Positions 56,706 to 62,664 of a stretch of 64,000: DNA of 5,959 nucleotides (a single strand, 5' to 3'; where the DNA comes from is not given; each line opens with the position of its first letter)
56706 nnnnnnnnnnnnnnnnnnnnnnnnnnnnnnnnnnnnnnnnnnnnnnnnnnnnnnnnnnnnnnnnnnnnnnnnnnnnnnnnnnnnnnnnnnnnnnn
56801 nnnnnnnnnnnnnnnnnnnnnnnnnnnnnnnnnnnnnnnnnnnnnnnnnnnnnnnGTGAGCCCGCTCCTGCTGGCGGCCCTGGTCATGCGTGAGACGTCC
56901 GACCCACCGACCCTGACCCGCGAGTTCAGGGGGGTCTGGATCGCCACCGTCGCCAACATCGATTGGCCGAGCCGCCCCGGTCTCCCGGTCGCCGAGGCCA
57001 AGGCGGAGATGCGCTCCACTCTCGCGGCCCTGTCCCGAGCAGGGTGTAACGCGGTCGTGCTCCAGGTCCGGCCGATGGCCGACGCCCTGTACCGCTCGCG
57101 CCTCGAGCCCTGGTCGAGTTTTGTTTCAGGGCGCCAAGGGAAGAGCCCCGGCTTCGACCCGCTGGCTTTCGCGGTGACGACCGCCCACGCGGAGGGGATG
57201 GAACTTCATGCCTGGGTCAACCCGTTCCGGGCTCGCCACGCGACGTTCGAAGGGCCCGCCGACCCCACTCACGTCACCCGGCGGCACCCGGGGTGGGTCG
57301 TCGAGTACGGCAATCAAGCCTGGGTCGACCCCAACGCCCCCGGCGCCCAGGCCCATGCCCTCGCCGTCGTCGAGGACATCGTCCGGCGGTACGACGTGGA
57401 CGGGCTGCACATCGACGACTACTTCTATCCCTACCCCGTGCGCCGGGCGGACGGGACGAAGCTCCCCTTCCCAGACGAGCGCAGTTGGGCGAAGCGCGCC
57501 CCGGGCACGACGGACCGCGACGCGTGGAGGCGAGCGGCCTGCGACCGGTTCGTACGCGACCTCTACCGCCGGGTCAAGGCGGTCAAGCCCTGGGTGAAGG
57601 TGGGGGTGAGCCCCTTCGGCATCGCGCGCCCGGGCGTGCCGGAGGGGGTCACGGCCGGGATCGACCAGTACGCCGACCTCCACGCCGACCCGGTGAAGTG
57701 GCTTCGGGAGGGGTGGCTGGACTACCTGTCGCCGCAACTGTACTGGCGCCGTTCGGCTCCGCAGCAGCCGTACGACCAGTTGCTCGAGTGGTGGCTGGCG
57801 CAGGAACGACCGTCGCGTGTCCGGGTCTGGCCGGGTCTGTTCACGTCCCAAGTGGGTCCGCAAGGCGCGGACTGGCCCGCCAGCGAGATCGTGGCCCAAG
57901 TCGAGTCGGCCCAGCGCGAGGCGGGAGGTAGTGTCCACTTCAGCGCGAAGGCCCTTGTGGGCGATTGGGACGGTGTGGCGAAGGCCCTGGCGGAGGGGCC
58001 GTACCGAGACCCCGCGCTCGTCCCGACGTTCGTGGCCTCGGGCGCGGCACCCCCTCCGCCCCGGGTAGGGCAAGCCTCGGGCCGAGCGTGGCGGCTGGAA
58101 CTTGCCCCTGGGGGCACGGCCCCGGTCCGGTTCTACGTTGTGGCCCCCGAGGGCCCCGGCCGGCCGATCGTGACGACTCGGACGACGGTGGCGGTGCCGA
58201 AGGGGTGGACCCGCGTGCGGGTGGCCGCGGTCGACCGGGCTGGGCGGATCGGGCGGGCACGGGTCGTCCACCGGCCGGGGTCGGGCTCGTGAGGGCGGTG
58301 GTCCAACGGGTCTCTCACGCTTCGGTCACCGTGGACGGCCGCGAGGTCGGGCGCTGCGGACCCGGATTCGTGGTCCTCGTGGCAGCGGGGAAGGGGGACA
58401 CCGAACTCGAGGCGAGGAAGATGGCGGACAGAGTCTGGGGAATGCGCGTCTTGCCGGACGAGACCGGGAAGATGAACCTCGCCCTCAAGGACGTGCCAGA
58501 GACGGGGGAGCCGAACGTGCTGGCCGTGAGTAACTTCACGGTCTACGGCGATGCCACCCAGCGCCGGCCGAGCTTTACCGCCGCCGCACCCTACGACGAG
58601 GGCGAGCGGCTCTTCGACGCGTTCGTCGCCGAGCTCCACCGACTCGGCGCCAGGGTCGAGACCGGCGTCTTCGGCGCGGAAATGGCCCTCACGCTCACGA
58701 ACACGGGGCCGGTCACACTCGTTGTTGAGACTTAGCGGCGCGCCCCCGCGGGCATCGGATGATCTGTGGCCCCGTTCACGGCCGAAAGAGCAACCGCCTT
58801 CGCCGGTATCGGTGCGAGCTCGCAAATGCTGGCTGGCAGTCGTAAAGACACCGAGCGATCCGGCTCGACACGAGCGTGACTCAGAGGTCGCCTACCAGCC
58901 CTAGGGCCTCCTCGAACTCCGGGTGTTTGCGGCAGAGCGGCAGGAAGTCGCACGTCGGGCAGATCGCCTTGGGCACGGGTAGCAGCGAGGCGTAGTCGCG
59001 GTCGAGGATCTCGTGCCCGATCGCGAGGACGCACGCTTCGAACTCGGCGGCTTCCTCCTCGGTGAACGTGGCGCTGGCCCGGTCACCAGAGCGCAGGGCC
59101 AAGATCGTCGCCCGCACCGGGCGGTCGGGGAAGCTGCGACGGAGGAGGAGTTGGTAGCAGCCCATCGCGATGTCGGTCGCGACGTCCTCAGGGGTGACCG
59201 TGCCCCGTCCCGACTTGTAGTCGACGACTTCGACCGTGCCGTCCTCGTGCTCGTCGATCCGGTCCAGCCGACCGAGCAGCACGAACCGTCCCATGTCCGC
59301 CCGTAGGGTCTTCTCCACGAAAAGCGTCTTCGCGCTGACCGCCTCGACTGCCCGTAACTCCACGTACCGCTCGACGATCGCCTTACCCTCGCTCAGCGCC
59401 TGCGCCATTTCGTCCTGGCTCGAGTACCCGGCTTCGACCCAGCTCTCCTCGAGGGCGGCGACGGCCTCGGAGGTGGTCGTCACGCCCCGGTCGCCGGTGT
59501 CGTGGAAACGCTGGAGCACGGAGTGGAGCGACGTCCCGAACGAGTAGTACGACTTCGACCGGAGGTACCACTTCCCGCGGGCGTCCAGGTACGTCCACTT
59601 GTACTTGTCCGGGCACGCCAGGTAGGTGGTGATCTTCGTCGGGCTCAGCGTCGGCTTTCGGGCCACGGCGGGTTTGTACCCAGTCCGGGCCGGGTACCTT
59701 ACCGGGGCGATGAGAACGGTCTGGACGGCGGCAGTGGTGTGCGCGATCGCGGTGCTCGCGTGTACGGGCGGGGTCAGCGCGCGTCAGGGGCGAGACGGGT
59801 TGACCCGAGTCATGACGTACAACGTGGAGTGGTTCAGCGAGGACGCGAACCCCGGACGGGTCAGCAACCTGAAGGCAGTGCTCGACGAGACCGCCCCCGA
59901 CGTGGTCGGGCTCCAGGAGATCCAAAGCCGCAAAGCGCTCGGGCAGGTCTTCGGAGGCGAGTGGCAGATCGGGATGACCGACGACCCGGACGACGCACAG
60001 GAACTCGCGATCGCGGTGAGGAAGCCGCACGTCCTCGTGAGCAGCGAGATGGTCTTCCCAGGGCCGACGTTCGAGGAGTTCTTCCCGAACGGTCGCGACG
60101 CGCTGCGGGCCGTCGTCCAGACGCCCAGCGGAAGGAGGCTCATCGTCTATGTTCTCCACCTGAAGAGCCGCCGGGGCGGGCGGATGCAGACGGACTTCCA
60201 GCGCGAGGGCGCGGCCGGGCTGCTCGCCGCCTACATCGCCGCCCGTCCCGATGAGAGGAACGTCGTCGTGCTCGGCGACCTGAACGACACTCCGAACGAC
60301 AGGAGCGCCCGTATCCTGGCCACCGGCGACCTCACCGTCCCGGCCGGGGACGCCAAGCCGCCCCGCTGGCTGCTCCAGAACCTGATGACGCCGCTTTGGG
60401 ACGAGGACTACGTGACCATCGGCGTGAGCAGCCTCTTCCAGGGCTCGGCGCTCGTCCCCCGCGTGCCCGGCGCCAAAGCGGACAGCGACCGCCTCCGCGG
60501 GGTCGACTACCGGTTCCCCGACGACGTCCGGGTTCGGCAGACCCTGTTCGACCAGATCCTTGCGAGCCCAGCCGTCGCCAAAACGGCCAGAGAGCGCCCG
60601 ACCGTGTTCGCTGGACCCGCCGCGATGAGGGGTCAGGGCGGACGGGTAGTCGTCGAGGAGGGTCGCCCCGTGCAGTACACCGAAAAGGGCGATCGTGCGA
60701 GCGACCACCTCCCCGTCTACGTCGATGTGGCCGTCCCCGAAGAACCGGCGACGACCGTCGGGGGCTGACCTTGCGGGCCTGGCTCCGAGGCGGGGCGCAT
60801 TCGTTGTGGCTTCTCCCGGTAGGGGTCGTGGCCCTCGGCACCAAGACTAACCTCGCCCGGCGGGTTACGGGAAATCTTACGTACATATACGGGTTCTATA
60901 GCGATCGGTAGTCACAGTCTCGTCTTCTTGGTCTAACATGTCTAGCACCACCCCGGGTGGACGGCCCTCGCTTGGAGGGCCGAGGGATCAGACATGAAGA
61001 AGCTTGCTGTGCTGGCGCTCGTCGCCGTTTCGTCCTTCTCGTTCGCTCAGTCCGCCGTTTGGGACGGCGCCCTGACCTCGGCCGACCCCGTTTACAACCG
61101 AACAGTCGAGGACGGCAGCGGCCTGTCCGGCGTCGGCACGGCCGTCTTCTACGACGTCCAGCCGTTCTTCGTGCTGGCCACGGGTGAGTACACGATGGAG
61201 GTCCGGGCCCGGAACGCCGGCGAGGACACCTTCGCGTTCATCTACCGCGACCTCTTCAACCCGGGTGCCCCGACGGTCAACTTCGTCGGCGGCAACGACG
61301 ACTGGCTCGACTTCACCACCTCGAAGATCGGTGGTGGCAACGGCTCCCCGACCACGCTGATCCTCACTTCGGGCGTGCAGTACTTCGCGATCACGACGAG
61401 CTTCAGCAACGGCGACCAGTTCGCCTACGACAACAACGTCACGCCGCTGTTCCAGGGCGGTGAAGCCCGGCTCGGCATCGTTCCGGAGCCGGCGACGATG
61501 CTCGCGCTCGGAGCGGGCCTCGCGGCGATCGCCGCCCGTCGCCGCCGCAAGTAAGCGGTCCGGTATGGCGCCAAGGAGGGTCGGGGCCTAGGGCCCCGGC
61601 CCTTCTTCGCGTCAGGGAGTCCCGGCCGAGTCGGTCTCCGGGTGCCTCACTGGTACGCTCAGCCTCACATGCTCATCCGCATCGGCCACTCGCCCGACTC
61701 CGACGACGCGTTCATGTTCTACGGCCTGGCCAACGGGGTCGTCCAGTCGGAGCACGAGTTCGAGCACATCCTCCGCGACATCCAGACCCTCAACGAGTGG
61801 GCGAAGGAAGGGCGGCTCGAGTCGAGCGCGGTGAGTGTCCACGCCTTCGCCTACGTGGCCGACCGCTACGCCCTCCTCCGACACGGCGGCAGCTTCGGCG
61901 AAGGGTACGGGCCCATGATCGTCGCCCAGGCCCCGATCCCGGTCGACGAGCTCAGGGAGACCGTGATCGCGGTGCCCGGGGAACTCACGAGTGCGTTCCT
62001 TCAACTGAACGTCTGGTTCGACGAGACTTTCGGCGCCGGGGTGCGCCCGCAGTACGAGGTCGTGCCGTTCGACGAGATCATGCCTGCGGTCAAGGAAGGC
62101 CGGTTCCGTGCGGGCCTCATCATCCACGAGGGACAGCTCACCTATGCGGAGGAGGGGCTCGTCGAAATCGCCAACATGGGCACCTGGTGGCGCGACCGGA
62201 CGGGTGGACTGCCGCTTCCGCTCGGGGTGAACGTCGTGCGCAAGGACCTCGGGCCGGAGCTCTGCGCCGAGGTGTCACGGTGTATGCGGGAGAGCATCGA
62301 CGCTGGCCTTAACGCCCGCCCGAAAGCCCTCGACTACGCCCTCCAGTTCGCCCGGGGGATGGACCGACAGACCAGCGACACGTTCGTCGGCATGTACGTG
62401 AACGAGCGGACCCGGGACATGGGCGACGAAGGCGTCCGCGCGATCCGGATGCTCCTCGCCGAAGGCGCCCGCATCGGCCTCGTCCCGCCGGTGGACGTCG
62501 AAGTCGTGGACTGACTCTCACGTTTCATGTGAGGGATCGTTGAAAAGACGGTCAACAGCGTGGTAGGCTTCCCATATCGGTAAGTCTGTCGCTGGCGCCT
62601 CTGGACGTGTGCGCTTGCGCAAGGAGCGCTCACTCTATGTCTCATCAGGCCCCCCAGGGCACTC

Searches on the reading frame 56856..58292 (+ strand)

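Call 73: search_protein_families(library=pfam, proteins=[window:56856-58292:+], max_evalue=0.001)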
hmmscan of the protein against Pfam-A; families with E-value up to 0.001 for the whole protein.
window:56856-58292:+ (478 aa): 1 family
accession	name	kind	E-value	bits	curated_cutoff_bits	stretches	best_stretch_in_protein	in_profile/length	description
PF02638.21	GHL10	-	2.9e-64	217.6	27.9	1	23-334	1-300/311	Glycosyl hydrolase-like 10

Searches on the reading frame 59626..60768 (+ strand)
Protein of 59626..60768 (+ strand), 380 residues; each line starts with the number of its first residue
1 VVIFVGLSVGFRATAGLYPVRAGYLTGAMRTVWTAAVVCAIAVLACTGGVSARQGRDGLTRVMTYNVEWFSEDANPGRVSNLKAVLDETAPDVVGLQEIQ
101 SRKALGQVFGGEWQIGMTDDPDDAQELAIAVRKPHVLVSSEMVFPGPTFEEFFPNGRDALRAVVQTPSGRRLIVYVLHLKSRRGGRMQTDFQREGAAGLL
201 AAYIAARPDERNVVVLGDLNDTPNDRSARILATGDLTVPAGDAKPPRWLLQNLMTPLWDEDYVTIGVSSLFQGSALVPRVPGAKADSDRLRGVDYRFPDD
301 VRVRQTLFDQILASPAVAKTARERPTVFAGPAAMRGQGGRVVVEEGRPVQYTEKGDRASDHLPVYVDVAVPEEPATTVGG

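Call 7: search_protein_families(library=ncbifam, proteins=[window:59626-60768:+], max_evalue=0.01)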
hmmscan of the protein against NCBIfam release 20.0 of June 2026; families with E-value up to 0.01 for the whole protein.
window:59626-60768:+ (380 aa): 3 families
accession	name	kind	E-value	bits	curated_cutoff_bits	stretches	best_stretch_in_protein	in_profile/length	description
TIGR00633.1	xth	equivalog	0.0025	17.4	99.05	0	62-225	3-156/255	exodeoxyribonuclease III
NF008733.0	PRK11756.1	equivalog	0.0044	16.3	280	0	78-101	14-37/269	exodeoxyribonuclease III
NF033681.1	ExeM_NucH_DNase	subfamily_domain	0.0048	15.8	300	0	143-221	357-446/546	ExeM/NucH family extracellular endonuclease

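Call 73: search_protein_families(library=pfam, proteins=[window:59626-60768:+], max_evalue=0.001)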
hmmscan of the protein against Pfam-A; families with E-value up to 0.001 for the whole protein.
window:59626-60768:+ (380 aa): 2 families
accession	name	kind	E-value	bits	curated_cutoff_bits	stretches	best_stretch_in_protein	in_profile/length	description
PF03372.29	Exo_endo_phos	-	6.5e-15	55.9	24.5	1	63-361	1-225/225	Endonuclease/Exonuclease/phosphatase family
PF19580.5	Exo_endo_phos_3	-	1.7e-08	34.3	27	1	87-260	53-229/311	Endonuclease/Exonuclease/phosphatase family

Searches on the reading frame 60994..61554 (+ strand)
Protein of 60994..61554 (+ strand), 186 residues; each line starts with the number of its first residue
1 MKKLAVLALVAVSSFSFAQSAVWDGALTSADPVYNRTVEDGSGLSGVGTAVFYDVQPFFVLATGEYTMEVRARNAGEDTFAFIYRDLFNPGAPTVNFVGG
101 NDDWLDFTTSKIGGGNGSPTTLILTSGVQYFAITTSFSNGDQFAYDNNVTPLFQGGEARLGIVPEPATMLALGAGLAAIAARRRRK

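Call 7: search_protein_families(library=ncbifam, proteins=[window:60994-61554:+], max_evalue=0.01)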
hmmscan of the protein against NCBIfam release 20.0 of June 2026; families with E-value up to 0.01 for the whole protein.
window:60994-61554:+ (186 aa): 9 families
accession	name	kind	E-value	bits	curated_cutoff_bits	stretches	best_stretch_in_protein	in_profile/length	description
TIGR02595.1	PEP_CTERM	domain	2.2e-06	28.1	16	1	163-186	1-24/24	PEP-CTERM sorting domain-containing protein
NF033554.9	floc_PepA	equivalog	1.1e-05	25.4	80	1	50-186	123-260/261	flocculation-associated PEP-CTERM protein PepA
NF038120.1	PEP_CTERM_QFxxD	subfamily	2.5e-05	24.2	80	1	138-185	178-215/215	NF038120 family PEP-CTERM protein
NF038125.1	PEP_CTERM_THxN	subfamily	4.1e-05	23.3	85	1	162-186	222-246/246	THxN family PEP-CTERM protein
NF038129.1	PEP_NF038129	equivalog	5.1e-05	23.2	65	1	152-186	160-194/194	NF038129 family PEP-CTERM protein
NF041538.1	PEP_EDSA_1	subfamily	0.00069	19.4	100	1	61-186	191-307/307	EDSAP-1 family PEP-CTERM protein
NF038126.1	PEP_CTERM_FxDxF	subfamily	0.0034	17.6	50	0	77-184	48-165/165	FxDxF family PEP-CTERM protein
NF038118.1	PEP_CTERM_CCXG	equivalog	0.0051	16.5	90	1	142-186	155-199/199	CCXG family PEP-CTERM protein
NF035944.1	PEPxxWA-CTERM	domain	0.0084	16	35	0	163-184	1-24/24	PEPxxWA-CTERM sorting domain-containing protein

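Call 13: find_encoding_contigs(protein=window:60994-61554:+, flank=10000)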
Protein window:60994-61554:+ (186 aa): no gene with exactly this product is on record in the collection.

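Call 73: search_protein_families(library=pfam, proteins=[window:60994-61554:+], max_evalue=0.001)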
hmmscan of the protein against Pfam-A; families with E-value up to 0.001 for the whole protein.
window:60994-61554:+ (186 aa): 1 family
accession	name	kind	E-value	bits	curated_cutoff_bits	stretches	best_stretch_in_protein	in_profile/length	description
PF07589.16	PEP-CTERM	-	4.2e-07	30.2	20.7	1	163-184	2-24/24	PEP-CTERM motif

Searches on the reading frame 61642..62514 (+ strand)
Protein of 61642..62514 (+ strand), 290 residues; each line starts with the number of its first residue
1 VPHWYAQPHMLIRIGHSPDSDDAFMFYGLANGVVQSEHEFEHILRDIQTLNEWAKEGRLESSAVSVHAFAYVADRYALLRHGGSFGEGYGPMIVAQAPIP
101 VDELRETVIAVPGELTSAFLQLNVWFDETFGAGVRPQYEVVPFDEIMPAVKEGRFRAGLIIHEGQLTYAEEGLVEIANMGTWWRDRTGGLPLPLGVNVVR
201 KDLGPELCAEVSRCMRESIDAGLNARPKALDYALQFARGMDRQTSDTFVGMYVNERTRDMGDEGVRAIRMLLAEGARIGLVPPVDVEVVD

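Call 7: search_protein_families(library=ncbifam, proteins=[window:61642-62514:+], max_evalue=0.01)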
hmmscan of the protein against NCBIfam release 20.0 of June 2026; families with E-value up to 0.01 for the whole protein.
window:61642-62514:+ (290 aa): 0 families

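Call 11: find_encoding_contigs(protein=window:61642-62514:+, flank=10000)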
Protein window:61642-62514:+ (290 aa): no gene with exactly this product is on record in the collection.

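Call 15: find_encoding_contigs(protein=window:61669-62514:+, flank=10000)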
Protein window:61669-62514:+ (281 aa): no gene with exactly this product is on record in the collection.

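Call 17: find_related_loci(query=window:61669-62514:+, collection=genome_contigs, flank=10000)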
Query window:61669-62514:+ (281 aa) in genome_contigs; peptide patterns used: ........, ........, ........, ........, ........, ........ (x = any residue, [..] = any of these).
600 stretches matched a pattern (row limit reached: there are more); 600 encode a relative of the query (tblastn E <= 1e-3); the best 80 are kept; 80 distinct loci.
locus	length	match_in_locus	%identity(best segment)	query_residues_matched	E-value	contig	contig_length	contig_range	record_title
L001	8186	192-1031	78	1-281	1e-148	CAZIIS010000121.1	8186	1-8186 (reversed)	MAG TPA_asm: uncultured Fimbriimonadaceae bacterium isolate SRP216815_co1_292 genome assembly, contig: NODE_12367_length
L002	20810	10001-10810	76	1-271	1e-141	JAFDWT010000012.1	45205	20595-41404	MAG: Armatimonadota bacterium isolate SZAS-4 ARMAT-TMP-1__12__length-45205, whole genome shotgun sequence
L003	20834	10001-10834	74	3-281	3e-141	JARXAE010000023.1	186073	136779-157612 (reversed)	MAG: Fimbriimonas sp. isolate D15.bin.35 k141_207161, whole genome shotgun sequence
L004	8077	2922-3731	77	1-271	2e-138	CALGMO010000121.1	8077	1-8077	MAG: uncultured Fimbriimonadaceae bacterium isolate R1_Bin_Bin_134_sub_1 genome assembly, contig: c_000002054208, whole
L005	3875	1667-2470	75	3-271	1e-141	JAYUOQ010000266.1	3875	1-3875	MAG: Armatimonadota bacterium isolate GL103_UP_concoct_32 GL103_UP_concoct_32_265, whole genome shotgun sequence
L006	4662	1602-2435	72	3-281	4e-138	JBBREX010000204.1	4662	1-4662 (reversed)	MAG: Fimbriimonadales bacterium isolate Co_metawrap_2535 Cmw_2535_k141_29913682_length_4662_cov_8.0000, whole genome sho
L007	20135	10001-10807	72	2-273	3e-129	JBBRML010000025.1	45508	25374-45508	MAG: Fimbriimonadales bacterium isolate La1_metabat2.044 LA1C_B2.044_k141_2503574L_45508_cov_11.0000, whole genome shotg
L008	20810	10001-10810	70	3-280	1e-123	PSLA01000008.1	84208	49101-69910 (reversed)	MAG: Armatimonadota bacterium isolate ERB_6_2 NODE_138_length_84208_cov_4.280038, whole genome shotgun sequence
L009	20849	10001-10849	70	3-281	5e-123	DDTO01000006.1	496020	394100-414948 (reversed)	MAG TPA_asm: Chthonomonas sp. UBA2362 UBA2362_contig_386, whole genome shotgun sequence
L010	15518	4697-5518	55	1-281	7e-100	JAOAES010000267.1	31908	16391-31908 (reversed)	MAG: Fimbriimonadales bacterium isolate SKW266 k141_478462, whole genome shotgun sequence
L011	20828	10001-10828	57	1-281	5e-100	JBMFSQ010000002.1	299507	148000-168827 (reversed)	MAG: Chthonomonadales bacterium isolate KM4345-29 NODE_2_length_299507_cov_9.599331, whole genome shotgun sequence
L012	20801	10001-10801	55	1-274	1e-98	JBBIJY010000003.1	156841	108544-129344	MAG: Armatimonadota bacterium isolate PFS170222_bin_173 NODE_99_length_156841_cov_14.865473, whole genome shotgun sequen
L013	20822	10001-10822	57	1-280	2e-97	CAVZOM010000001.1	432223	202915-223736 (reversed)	MAG: uncultured Actinomycetes bacterium isolate MFD02840.bin.2.311 genome assembly, contig: contig_39190, whole genome s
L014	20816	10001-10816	55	2-276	8e-97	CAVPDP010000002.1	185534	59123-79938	MAG: uncultured Chloroflexia bacterium isolate MFD00031.bin.2.123 genome assembly, contig: contig_1228, whole genome sho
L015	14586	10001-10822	57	1-280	1e-94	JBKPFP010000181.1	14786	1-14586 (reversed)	MAG: Actinomycetota bacterium isolate HAY_GM_MAG_00018 HAY_GM_000000274291, whole genome shotgun sequence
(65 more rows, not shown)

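Call 73: search_protein_families(library=pfam, proteins=[window:61669-62514:+], max_evalue=0.001)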
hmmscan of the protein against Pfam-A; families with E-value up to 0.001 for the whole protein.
window:61669-62514:+ (281 aa): 1 family
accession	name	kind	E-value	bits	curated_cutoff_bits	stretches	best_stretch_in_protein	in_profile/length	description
PF02621.19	VitK2_biosynth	-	7.8e-72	242.2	26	1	3-265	1-249/252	Menaquinone biosynthesis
